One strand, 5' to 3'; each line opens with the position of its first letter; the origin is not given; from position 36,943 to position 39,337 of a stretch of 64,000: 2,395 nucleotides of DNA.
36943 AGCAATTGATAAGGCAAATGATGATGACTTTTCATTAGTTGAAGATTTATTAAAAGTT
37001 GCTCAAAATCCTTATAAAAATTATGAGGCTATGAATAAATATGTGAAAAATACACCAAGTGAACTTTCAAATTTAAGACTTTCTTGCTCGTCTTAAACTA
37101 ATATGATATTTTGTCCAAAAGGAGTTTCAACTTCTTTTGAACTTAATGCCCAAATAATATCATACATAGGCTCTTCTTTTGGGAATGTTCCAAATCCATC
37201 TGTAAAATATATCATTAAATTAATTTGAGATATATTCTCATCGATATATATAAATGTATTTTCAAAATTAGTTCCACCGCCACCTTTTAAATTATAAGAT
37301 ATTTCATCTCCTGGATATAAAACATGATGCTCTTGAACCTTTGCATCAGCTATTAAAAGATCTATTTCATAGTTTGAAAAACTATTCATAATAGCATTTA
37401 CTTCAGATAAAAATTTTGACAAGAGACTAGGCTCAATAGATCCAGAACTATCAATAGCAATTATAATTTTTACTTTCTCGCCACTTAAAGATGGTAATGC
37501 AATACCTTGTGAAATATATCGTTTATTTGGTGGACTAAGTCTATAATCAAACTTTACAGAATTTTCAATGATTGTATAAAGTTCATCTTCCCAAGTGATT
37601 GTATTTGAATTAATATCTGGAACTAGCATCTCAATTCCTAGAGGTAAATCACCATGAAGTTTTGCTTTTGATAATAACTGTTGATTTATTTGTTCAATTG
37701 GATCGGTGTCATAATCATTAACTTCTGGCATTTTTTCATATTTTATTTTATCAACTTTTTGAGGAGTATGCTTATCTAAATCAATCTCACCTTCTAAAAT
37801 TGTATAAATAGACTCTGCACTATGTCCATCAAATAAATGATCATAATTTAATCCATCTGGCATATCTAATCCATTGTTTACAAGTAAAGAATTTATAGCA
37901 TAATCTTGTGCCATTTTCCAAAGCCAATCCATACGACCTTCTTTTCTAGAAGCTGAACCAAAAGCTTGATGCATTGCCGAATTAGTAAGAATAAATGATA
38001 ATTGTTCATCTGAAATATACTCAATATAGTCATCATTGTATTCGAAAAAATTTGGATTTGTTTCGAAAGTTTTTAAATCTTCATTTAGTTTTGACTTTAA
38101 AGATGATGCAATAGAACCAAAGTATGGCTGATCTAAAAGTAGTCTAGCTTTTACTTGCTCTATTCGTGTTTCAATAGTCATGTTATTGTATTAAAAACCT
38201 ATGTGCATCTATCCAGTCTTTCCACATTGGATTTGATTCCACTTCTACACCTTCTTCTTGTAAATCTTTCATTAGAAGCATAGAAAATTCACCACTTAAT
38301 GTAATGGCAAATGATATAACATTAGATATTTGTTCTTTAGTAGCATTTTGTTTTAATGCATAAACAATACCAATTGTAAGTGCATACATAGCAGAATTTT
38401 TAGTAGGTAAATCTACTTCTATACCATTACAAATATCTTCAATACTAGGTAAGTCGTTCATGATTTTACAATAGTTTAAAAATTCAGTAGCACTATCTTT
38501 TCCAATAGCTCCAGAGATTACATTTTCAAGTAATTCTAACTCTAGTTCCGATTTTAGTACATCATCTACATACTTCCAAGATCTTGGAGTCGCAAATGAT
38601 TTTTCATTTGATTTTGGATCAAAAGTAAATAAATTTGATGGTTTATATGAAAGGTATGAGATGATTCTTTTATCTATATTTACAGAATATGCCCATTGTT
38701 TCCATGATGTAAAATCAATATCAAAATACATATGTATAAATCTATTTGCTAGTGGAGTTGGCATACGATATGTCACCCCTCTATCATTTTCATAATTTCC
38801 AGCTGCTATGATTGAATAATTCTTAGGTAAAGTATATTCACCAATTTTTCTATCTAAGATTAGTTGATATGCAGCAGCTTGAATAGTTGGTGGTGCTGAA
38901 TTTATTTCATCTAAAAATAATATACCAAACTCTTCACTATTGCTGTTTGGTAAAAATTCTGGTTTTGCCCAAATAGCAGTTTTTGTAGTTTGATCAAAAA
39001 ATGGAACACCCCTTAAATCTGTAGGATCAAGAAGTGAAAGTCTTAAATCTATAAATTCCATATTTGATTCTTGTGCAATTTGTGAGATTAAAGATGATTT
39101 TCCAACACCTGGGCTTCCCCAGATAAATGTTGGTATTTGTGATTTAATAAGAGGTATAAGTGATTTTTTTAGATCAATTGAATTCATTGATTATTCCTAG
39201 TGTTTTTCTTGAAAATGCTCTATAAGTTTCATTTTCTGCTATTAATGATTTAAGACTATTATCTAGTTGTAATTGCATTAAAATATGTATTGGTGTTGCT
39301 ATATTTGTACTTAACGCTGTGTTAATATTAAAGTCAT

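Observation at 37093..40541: Translationally coupled triad: BRCT-like/LRV-repeat protein, MoxR-type AAA+ ATPase, VWA (DUF2201-like) protein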

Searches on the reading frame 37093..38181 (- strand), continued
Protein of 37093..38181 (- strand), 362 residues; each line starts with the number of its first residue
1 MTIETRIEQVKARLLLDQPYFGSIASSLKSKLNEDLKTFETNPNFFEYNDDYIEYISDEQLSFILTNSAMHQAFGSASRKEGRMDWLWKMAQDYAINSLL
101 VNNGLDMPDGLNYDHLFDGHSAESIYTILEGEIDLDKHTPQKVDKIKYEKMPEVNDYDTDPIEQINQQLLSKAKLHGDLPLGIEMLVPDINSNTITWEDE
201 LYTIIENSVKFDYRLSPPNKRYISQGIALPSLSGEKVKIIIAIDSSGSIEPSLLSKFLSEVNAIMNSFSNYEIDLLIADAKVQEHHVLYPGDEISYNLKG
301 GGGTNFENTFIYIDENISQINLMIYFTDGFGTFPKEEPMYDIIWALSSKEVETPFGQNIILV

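Call 73: search_dna_similar(query=window:37093-38181:-, collection=plasmids, mode=protein, max_evalue=0.001, max_rows=25, rows=spread)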
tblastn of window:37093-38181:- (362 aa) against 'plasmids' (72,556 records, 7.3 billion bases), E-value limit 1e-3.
Records with a match: 106; places in all: 106; records where one place covers at least 80% of the query: 68.
Best place of each record, by identity: <60% 106.
By first word of the organism name: Burkholderia 27; Rhodococcus 11; Paraburkholderia 9; Cupriavidus 8; Streptomyces 6; Synechocystis 5; Variovorax 4; Caballeronia 4; Ralstonia 3; Mycobacterium 3; and 21 more.
By predicted mobility (MOB-suite, as given by PLSDB): non-mobilizable 54; conjugative 30; mobilizable 22.
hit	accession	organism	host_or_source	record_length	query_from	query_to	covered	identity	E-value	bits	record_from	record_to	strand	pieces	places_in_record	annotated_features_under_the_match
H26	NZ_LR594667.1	Variovorax sp. SRS16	linuron-contaminated soil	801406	6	361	96%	29.5%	2e-21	170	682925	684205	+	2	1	VWA-like domain-containing protein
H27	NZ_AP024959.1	Paraburkholderia terrae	-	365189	1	362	90%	31.1%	1e-20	190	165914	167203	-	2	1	VWA-like domain-containing protein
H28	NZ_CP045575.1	Burkholderia gladioli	Oryza sativa,Cell culture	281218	1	362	100%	27.3%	9e-43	166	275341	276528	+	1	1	VWA-like domain-containing protein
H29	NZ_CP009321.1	Burkholderia gladioli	Plant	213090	1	362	100%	27.3%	2e-42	165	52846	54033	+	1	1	VWA-like domain-containing protein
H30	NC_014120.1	Paraburkholderia atlantica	-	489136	1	357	99%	27.2%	9e-40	157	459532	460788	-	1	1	VWA-like domain-containing protein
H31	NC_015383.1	Burkholderia gladioli BSR3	-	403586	1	362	100%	26.8%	4e-42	164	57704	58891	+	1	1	VWA-like domain-containing protein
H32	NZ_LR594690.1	Variovorax sp. WDL1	linuron-contaminated soil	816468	6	361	88%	30.3%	2e-20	167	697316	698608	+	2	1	VWA-like domain-containing protein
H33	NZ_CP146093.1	Ralstonia sp. RRA.1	pure culture,Cupriavidus necator ...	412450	6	362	99%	26.7%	5e-43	166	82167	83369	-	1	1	VWA-like domain-containing protein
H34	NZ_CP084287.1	Caballeronia zhejiangensis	Anasa tristis,Cell culture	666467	2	362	90%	29.0%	5e-19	181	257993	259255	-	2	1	VWA-like domain-containing protein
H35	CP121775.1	Burkholderia gladioli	-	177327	1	362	100%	25.9%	1e-38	154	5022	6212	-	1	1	record has no annotation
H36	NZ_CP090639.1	Burkholderia contaminans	pharmaceutical solution,pharmaceutical ...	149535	1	362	100%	25.8%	3e-38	152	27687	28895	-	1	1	VWA-like domain-containing protein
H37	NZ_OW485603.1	Rhodovastum atsumiense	-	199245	7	361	98%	26.0%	1e-34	142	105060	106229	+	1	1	VWA-like domain-containing protein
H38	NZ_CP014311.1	Burkholderia sp. PAMC 26561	single cell,lichen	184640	1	362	100%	24.9%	5e-37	149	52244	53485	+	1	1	VWA-like domain-containing protein | hypothetical protein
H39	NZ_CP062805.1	Cupriavidus basilensis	Cell culture,Sediment of a freshwater ...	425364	1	331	91%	26.4%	2e-34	141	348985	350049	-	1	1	VWA-like domain-containing protein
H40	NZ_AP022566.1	Mycolicibacterium alvei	-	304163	4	334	91%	24.0%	9e-13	77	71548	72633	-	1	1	VWA-like domain-containing protein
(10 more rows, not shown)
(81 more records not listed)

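Call 74: get_annotated_region(hit=H28, flank=6000)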
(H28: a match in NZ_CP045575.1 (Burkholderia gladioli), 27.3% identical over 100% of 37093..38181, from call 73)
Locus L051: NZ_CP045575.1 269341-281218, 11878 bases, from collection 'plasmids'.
description: Burkholderia gladioli strain KACC 18962 plasmid p1, complete sequence
organism: Burkholderia gladioli (NCBI taxid 28095)
taxonomy: Bacteria; Pseudomonadota; Betaproteobacteria; Burkholderiales; Burkholderiaceae; Burkholderia; Burkholderia gladioli
host: -; source: Oryza sativa,Cell culture; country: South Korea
typing (MOB-suite, as given by PLSDB): conjugative; replicon rep_cluster_364; relaxase MOBH; mating-pair formation MPF_T
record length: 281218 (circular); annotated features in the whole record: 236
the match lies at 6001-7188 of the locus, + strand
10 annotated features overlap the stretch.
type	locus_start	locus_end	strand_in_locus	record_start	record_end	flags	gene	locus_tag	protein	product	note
CDS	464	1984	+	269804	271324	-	-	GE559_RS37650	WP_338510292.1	hypothetical protein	-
CDS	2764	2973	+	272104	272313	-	-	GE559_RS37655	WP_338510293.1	DUF3717 domain-containing protein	-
CDS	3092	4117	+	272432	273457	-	-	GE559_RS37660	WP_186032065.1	ATP-binding protein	-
CDS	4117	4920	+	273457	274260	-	-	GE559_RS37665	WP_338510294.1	DNA polymerase III subunit beta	-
CDS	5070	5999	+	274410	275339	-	-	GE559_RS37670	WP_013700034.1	hypothetical protein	-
CDS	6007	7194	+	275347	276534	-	-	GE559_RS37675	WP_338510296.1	VWA-like domain-containing protein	-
CDS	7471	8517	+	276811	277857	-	-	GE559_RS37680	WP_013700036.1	ATPase, T2SS/T4P/T4SS family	-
CDS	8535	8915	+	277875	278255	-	-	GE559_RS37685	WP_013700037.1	hypothetical protein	-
CDS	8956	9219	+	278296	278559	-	-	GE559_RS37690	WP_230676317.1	VirB3 family type IV secretion system protein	-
CDS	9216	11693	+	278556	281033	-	-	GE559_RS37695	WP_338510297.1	type IV secretion system protein VirB4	-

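Call 75: get_annotated_region(hit=H33, flank=6000)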
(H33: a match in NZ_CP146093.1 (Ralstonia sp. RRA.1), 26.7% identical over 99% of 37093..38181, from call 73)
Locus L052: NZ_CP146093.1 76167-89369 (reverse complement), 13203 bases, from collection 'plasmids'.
description: Ralstonia sp. RRA.1 plasmid unnamed2, complete sequence
organism: Ralstonia sp. RRA.1 (NCBI taxid 3122075)
taxonomy: Bacteria; Pseudomonadota; Betaproteobacteria; Burkholderiales; Burkholderiaceae; Ralstonia; Ralstonia sp. RRA.1
host: -; source: pure culture,Cupriavidus necator cultures; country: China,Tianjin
typing (MOB-suite, as given by PLSDB): non-mobilizable; replicon rep_cluster_371; mating-pair formation MPF_G
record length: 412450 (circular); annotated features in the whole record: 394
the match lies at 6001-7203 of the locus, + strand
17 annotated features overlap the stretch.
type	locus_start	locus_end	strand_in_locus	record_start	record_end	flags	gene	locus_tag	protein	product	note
CDS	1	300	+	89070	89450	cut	-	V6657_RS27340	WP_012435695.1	hypothetical protein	-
CDS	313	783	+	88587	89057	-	-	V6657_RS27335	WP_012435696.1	hypothetical protein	-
CDS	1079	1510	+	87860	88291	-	-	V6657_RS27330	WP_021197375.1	hypothetical protein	-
CDS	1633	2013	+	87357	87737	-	-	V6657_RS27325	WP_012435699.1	hypothetical protein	-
CDS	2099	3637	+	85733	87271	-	-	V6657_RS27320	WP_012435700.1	hypothetical protein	-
CDS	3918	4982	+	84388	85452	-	-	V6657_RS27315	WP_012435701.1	ATP-binding protein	-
CDS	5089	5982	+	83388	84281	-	-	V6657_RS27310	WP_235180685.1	hypothetical protein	-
CDS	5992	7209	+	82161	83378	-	-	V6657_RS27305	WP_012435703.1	VWA-like domain-containing protein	-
CDS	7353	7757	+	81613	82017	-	-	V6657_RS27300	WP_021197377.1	hypothetical protein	-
CDS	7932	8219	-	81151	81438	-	-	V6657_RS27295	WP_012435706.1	hypothetical protein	-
CDS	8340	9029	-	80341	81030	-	-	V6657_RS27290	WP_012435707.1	hypothetical protein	-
CDS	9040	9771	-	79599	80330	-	-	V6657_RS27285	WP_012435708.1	hypothetical protein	-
CDS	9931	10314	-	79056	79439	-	-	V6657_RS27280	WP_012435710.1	polymer-forming cytoskeletal protein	-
CDS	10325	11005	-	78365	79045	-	-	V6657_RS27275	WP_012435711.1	hypothetical protein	-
CDS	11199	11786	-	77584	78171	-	-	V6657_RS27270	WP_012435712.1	hypothetical protein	-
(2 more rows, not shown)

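Call 76: get_annotated_region(hit=H37, flank=6000)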
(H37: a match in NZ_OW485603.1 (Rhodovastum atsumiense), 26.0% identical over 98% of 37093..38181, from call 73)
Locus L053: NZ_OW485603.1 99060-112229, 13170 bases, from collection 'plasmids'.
description: Rhodovastum atsumiense strain G2-11 plasmid RHOApb
organism: Rhodovastum atsumiense (NCBI taxid 504468)
taxonomy: Bacteria; Pseudomonadota; Alphaproteobacteria; Rhodospirillales; Acetobacteraceae; Rhodovastum; Rhodovastum atsumiense
host: -; source: -; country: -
typing (MOB-suite, as given by PLSDB): non-mobilizable
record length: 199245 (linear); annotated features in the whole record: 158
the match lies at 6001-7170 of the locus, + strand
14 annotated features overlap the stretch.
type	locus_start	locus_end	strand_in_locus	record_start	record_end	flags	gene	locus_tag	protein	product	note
CDS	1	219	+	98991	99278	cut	-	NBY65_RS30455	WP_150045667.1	hypothetical protein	-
CDS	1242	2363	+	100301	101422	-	-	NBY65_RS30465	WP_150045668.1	hypothetical protein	-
CDS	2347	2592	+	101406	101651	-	-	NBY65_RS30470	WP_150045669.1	hypothetical protein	-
CDS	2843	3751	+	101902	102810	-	-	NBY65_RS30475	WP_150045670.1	DUF3991 and toprim domain-containing protein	-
CDS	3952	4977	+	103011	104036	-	-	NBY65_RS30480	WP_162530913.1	AAA family ATPase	-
CDS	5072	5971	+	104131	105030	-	-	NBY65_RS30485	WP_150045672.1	hypothetical protein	-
CDS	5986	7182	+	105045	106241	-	-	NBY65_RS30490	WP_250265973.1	VWA-like domain-containing protein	-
CDS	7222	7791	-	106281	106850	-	-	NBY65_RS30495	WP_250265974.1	hypothetical protein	-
CDS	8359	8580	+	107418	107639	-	-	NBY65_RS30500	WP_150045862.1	hypothetical protein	-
CDS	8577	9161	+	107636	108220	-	-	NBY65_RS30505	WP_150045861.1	zeta toxin family protein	-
CDS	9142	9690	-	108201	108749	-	-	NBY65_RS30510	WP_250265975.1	hypothetical protein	-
CDS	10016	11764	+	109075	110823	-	-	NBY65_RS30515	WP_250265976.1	ParB/RepB/Spo0J family partition protein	GO:0007059 - chromosome segregation [Evidence IEA]; GO:0000910 - cytokinesis [Evidence IEA]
CDS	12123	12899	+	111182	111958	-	-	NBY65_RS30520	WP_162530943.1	MOSC domain-containing protein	-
CDS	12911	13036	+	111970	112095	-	-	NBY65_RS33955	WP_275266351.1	hypothetical protein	-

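Call 77: search_protein_families(library=pfam, proteins=[L051:5070-5999:+, L052:5089-5982:+, L053:5072-5971:+, L051:4117-4920:+, L051:3092-4117:+, L052:2099-3637:+, L051:464-1984:+, L053:1242-2363:+], max_evalue=0.01)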
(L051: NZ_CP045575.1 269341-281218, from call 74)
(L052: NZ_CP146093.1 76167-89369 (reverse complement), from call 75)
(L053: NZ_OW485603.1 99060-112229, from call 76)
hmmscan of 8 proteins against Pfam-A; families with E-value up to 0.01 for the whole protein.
L051:5070-5999:+ (309 aa): 0 families

L052:5089-5982:+ (297 aa): 0 families

L053:5072-5971:+ (299 aa): 0 families

L051:4117-4920:+ (267 aa): 1 family
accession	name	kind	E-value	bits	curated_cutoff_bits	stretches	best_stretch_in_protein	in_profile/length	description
PF02767.21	DNA_pol3_beta_2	-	1.9e-09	38.2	27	1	48-153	11-116/116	DNA polymerase III beta subunit, central domain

L051:3092-4117:+ (341 aa): 4 families
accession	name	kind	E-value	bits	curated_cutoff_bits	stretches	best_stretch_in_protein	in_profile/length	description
PF13191.12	AAA_16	-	1.2e-05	26.3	32.6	1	8-53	12-60/167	AAA ATPase domain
PF07728.20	AAA_5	-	0.00022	21.7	22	1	21-153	1-139/139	AAA domain (dynein-related subfamily)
PF00004.35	AAA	-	0.0023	18.8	21.2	0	22-158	1-128/131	ATPase family associated with various cellular activities (AAA)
PF00158.32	Sigma54_activat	-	0.0047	17.1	20.2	0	8-40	11-43/168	Sigma-54 interaction domain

L052:2099-3637:+ (512 aa): 0 families

L051:464-1984:+ (506 aa): 0 families

L053:1242-2363:+ (373 aa): 0 families
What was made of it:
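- On a Burkholderia plasmid a beta-clamp-like gene lies inside the operon, and toprim and ParB genes lie nearby on another plasmid (calls 74, 76, 77).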

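Call 81: search_protein_families(library=phrogs, proteins=[L051:5070-5999:+, L053:5072-5971:+, L051:464-1984:+, L052:2099-3637:+], max_evalue=0.01)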
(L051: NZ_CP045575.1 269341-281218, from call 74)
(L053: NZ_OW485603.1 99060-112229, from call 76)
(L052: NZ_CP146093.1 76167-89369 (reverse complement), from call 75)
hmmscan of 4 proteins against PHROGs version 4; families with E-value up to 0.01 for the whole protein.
L051:5070-5999:+ (309 aa): 0 families

L053:5072-5971:+ (299 aa): 0 families

L051:464-1984:+ (506 aa): 0 families

L052:2099-3637:+ (512 aa): 0 families
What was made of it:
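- Tried and rejected: That plasmid protein has no Pfam or PHROG match either (calls 77, 81).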

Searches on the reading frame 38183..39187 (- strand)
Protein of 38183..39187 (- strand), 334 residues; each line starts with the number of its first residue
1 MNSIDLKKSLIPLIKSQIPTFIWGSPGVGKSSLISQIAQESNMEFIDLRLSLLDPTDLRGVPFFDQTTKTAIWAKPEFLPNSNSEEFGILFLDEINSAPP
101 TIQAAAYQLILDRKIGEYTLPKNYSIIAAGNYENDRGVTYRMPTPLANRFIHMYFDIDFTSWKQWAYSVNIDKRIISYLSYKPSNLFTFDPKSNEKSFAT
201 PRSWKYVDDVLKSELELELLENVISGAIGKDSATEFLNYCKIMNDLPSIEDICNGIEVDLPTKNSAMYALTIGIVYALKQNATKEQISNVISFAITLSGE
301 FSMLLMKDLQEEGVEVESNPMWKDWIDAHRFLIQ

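Call 3: search_protein_families(library=pfam, proteins=[window:38183-39187:-], max_evalue=1)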
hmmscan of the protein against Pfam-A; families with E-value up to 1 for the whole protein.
window:38183-39187:- (334 aa): 21 families
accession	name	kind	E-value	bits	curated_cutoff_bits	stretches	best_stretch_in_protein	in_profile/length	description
PF07726.17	AAA_3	-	2.5e-09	37.6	27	1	22-151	4-130/131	ATPase family associated with various cellular activities (AAA)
PF00004.35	AAA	-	2.7e-07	31.5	21.2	1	22-132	3-110/131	ATPase family associated with various cellular activities (AAA)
PF00158.32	Sigma54_activat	-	5.7e-05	23.3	20.2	1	11-131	16-142/168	Sigma-54 interaction domain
PF07728.20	AAA_5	-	6.9e-05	23.3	22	1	20-134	2-125/139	AAA domain (dynein-related subfamily)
PF01443.25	Viral_helicase1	-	0.0017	18.6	21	1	22-101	3-74/228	Viral superfamily 1 RNA helicase core domain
PF03193.22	RsgA_GTPase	-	0.002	18.4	30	1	9-46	99-135/174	RsgA GTPase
PF13173.12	AAA_14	-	0.0043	17.5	27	1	20-101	5-77/129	AAA domain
PF04052.18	TolB_N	-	0.0061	17.1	22.4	1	269-326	12-71/106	TolB amino-terminal domain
PF13479.12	AAA_24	-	0.019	15.2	27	1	21-99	6-77/195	AAA domain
PF05673.19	DUF815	-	0.037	13.6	23.8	1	21-62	57-96/249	Protein of unknown function (DUF815)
PF13191.12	AAA_16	-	0.047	14.6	32.6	1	21-41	28-48/167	AAA ATPase domain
PF12775.13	AAA_7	-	0.048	13.6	25.8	1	12-45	28-62/181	P-loop containing dynein motor region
PF00910.28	RNA_helicase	-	0.053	14.5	21.5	1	21-42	2-23/105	RNA helicase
PF01926.29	MMR_HSR1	-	0.092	13.3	21.9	1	22-40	4-22/113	50S ribosome-binding GTPase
PF01637.24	ATPase_2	-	0.11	12.7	33.2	1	17-41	20-44/225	ATPase domain predominantly from Archaea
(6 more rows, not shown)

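Call 4: search_protein_families(library=ncbifam, proteins=[window:38183-39187:-], max_evalue=1)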
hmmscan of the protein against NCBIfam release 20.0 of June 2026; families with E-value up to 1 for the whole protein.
window:38183-39187:- (334 aa): 12 families
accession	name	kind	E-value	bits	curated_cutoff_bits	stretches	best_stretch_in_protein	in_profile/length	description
NF003229.0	PRK04195.1-5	equivalog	0.0035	16.1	280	1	21-49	48-76/413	replication factor C large subunit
TIGR00157.1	TIGR00157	equivalog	0.019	14.5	100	1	5-42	111-147/247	ribosome small subunit-dependent GTPase A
NF001679.0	PRK00440.1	equivalog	0.027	13.6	303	1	18-132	39-142/322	replication factor C small subunit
TIGR00763.1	lon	equivalog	0.034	12.6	608.05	1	22-60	358-397/795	endopeptidase La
NF051870.1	NAssimRespRegNtrX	equivalog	0.054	12.4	600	1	14-114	159-257/452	nitrogen assimilation response regulator NtrX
NF058535.1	antiphage_EruA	equivalog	0.062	11.4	1000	1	15-49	22-56/1318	NACHT domain-containing antiphage protein EruA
TIGR03596.1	GTPase_YlqF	equivalog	0.065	12.6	208.2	1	15-43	116-144/276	ribosome biogenesis GTPase YlqF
NF008469.0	PRK11361.1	equivalog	0.12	11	714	1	4-133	153-288/461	acetoacetate metabolism transcriptional regulator AtoC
NF042959.1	IteA_antiphage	equivalog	0.15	11.2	510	1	21-50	129-158/367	anti-phage ATPase IteA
TIGR00635.1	ruvB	equivalog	0.15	11.1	299.05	0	21-44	34-57/305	Holliday junction branch migration DNA helicase RuvB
NF038308.1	RNA_repair_RtcR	equivalog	0.16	10.8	650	0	88-113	280-305/530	RNA repair transcriptional activator RtcR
NF003232.0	PRK04195.2-2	equivalog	0.18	10.6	701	0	17-50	36-69/480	replication factor C large subunit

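Call 6: search_protein_families(library=padloc, proteins=[window:38183-39187:-], max_evalue=1)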
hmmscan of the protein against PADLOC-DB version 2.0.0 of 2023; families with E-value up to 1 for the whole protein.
window:38183-39187:- (334 aa): 5 families
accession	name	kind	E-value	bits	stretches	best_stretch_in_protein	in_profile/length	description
PDLC03838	DolB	-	3.5e-05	21.2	1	22-172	171-315/375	-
PDLC04788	PDC-S01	-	5.1e-05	20.4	1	19-107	21-105/448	-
PDLC02196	IetA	-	0.01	13.2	1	21-50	126-155/374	-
PDLC01993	RtcR--CARF_AAA_HTH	-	0.018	11.5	1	14-113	201-305/523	-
PDLC04140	mad8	-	0.026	12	1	20-50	30-60/314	mads_8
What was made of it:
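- There are weak PADLOC AAA hits (DolB 3.5e-5, PDC-S01 5e-5, call 6).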

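Call 14: search_solved_structures(query=window:38183-39187:-, max_evalue=0.01)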
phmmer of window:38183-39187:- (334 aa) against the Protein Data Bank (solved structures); distinct sequences matched with E-value up to 0.01: 9.
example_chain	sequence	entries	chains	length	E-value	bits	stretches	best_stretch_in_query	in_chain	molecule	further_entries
6or5_A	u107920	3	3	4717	7.7e-09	38.4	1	17-156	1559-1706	Midasin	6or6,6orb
6i27_A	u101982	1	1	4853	7.3e-07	32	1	16-157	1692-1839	Midasin,Midasin,Midasin,Midasin,Midasin,Midasin,Midasin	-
6i26_A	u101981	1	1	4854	7.3e-07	32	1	16-157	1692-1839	Midasin,Midasin,Midasin,Midasin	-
6hyp_A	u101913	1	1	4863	7.3e-07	31.9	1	16-157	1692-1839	Midasin,Midasin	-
5jcs_s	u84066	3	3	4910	7.4e-07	31.9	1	16-157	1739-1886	Midasin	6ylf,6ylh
2r44_A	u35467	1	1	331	0.0027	20.3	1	22-152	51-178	Uncharacterized protein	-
5vc7_A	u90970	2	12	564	0.0031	20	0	21-49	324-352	VCP-like ATPase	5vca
5g4g_A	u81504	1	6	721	0.0063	19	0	21-49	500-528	VCP-LIKE ATPASE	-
5g4f_A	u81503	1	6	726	0.0064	19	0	21-49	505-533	VCP-LIKE ATPASE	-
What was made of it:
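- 38183..39187 (-): MoxR-type AAA+ ATPase (334 aa), phage N4 gp24 type. Best PDB sequence hits are midasin AAA modules and the MoxR structure 2r44 (call 14).
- On MoxR-clade AAA+ ATPase: PDB sequence hits are midasin AAA modules and the MoxR structure 2r44 (call 14).
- Closest known: Characterised MoxR-VWA chaperones. Same: An AAA+ domain of the MoxR/midasin clade (the best PDB sequence hits are midasin AAA modules and 2r44, call 14) coupled to a MIDAS-bearing VWA domain.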

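Call 47: search_protein_families(library=phrogs, proteins=[window:38183-39187:-], max_evalue=0.01)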
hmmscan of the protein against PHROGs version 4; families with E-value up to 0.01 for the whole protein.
window:38183-39187:- (334 aa): 7 families
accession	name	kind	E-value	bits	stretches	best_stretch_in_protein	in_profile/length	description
phrog_1297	-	other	1.3e-101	341.2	1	6-329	14-349/356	ATPase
phrog_16335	-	other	1.5e-29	104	1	4-160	13-172/267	ATPase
phrog_21479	-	unknown function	2.8e-12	47.4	1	9-58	18-67/68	-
phrog_249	-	moron, auxiliary metabolic gene and host takeover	7.4e-10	39.7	1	8-131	120-244/380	porphyrin biosynthesis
phrog_168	-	DNA, RNA and nucleotide metabolism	3.9e-08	34.3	1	18-159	42-158/314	clamp loader of DNA polymerase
phrog_16448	-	other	0.0027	17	1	21-150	453-585/680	ATPase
phrog_11838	-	DNA, RNA and nucleotide metabolism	0.0099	16.1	0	22-112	45-124/420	clamp loader of DNA polymerase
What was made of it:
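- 38183..39187 (-): Pfam AAA_3 at 2.5e-9 and AAA_5 at 7e-5, both above cut-off (call 3). phrog_1297 at 1e-101 over the full length (call 47).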
